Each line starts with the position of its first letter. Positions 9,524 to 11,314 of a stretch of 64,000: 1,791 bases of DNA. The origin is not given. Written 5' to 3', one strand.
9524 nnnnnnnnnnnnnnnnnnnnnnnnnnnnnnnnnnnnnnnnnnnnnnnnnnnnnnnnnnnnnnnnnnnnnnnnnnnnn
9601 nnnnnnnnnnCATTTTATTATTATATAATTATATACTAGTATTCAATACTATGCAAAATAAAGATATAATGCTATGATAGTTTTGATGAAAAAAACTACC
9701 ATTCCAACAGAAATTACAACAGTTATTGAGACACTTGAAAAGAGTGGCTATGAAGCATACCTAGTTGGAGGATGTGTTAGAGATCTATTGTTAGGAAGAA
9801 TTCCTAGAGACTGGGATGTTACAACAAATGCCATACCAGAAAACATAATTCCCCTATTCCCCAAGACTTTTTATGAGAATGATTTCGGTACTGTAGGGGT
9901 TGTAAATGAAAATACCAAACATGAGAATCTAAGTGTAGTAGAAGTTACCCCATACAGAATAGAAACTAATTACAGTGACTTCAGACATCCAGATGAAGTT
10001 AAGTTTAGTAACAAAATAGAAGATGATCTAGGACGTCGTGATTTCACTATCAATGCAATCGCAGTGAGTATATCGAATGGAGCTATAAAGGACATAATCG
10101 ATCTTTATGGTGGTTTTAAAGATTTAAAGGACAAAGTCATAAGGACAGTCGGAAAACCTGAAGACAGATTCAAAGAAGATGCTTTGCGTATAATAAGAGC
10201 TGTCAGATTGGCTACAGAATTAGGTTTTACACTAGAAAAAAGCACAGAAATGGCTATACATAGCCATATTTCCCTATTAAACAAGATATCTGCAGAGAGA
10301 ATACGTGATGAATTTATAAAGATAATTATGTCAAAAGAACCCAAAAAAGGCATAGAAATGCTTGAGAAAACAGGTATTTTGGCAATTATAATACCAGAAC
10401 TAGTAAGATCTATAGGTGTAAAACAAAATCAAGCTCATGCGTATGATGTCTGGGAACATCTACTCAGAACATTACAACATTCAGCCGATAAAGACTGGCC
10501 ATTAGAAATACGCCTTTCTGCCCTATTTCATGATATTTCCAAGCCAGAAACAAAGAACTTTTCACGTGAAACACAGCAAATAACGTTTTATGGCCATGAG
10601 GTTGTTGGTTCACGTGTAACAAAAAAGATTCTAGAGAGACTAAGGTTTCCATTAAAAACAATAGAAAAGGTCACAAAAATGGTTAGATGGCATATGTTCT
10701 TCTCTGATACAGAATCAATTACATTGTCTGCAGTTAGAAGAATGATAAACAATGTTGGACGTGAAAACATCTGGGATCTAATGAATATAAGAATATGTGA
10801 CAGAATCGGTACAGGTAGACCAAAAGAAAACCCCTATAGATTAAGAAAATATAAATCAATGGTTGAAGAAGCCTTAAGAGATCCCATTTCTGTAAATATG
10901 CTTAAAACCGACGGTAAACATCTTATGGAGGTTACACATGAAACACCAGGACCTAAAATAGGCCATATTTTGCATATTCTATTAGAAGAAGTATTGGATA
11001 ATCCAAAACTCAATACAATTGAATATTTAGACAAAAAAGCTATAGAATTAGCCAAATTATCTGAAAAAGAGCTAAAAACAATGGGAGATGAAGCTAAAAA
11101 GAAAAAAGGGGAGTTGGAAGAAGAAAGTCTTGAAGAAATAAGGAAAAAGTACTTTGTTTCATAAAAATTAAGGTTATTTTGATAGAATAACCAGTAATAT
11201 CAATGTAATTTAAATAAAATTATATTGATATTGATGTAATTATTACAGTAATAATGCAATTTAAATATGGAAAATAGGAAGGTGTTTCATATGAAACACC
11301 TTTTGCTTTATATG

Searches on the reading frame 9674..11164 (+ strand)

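Call 72: search_protein_families(library=pfam, proteins=[window:9674-11164:+], max_evalue=0.00001)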
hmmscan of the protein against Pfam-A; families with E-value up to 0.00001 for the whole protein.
window:9674-11164:+ (496 aa): 4 families
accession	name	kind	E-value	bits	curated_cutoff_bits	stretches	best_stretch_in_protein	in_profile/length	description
PF01743.26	PolyA_pol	-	4.2e-36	124.5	23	1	28-157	1-126/126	Poly A polymerase head domain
PF12627.12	PolyA_pol_RNAbd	-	1.4e-21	76.5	22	1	184-243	1-60/64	Probable RNA and SrmB- binding site of polymerase A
PF01966.28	HD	-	8.7e-10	39.3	22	1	259-352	1-103/116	HD domain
PF13735.12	tRNA_NucTran2_2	-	8.8e-06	26.2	27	0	316-451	24-144/149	tRNA nucleotidyltransferase domain 2 putative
